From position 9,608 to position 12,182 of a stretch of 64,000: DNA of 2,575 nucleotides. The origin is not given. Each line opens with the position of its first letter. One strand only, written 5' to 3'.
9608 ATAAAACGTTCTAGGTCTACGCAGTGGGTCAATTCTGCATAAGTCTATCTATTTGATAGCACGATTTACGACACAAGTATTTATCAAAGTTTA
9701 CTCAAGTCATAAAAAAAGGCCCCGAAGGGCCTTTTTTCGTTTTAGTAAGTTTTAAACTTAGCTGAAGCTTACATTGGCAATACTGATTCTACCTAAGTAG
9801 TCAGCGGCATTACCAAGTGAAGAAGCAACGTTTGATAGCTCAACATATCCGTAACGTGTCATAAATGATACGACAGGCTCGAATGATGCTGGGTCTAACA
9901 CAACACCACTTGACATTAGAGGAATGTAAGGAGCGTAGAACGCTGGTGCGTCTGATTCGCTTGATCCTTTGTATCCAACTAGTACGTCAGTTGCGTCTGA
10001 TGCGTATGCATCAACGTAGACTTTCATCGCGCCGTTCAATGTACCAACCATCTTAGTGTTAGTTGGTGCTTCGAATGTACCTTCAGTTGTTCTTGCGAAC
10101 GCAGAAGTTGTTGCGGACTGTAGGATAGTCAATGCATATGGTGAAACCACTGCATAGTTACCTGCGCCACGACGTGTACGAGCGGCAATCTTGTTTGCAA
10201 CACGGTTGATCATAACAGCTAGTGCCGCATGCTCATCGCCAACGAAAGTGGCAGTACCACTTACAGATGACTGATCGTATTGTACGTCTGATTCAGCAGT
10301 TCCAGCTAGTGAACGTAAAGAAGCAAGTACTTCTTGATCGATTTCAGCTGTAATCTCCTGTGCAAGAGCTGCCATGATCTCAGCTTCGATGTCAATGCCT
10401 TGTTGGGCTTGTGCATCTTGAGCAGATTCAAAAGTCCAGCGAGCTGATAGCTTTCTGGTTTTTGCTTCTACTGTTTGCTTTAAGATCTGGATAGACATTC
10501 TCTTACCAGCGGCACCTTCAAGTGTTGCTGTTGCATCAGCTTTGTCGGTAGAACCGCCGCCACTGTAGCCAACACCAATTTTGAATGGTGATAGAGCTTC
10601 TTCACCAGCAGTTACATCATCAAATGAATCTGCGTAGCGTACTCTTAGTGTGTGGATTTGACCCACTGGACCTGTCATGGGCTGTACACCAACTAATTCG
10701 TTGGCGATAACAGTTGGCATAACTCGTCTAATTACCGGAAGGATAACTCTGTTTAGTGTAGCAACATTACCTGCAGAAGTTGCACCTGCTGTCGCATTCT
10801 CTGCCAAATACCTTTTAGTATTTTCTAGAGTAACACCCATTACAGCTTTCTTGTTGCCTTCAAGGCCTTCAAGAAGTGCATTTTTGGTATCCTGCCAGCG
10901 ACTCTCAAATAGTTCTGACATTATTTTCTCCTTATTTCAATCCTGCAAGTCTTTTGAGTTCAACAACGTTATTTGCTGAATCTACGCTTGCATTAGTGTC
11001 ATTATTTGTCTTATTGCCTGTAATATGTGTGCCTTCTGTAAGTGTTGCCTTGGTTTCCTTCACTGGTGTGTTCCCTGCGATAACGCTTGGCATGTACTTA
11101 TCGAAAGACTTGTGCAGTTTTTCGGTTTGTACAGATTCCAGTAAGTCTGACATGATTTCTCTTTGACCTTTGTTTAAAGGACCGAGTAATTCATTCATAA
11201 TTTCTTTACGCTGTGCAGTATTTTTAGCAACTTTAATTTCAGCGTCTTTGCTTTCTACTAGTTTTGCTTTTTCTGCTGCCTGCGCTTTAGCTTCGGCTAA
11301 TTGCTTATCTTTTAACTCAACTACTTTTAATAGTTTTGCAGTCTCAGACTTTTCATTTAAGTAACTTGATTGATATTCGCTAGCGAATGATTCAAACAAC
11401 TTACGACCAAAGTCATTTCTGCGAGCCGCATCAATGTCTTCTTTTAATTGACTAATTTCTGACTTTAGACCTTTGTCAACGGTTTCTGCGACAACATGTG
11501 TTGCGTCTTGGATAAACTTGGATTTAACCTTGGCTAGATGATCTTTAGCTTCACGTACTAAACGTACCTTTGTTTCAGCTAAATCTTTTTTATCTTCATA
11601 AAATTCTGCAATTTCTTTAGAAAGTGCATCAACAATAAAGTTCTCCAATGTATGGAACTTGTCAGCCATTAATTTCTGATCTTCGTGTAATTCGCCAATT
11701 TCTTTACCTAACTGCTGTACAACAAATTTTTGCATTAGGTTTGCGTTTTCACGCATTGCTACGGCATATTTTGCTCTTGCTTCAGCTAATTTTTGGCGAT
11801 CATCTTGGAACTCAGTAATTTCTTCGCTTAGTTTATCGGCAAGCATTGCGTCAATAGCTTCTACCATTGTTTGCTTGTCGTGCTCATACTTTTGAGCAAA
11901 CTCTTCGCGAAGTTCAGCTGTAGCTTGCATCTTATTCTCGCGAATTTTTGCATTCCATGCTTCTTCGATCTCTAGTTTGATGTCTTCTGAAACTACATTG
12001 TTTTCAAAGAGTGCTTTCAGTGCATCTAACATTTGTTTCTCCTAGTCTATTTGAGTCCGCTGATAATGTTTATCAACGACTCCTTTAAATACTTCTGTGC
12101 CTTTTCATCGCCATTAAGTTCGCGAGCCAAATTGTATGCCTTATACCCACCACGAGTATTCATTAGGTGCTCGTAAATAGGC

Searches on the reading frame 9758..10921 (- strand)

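Call 64: search_protein_families(library=phrogs, proteins=[window:9758-10921:-], max_evalue=0.00001)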
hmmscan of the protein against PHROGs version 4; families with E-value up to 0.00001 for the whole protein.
window:9758-10921:- (387 aa): 2 families
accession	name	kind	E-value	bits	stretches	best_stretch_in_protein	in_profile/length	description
phrog_138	-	head and packaging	3.3e-99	333.9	2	125-362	166-408/444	major head protein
phrog_1014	-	unknown function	1.3e-07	31.6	1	144-326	324-508/567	-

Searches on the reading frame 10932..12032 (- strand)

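Call 64: search_protein_families(library=phrogs, proteins=[window:10932-12032:-], max_evalue=0.00001)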
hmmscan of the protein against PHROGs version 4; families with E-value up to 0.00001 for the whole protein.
window:10932-12032:- (366 aa): 1 family
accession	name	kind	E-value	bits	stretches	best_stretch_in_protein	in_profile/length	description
phrog_10922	-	unknown function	5.3e-80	270.2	1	5-366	4-373/375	-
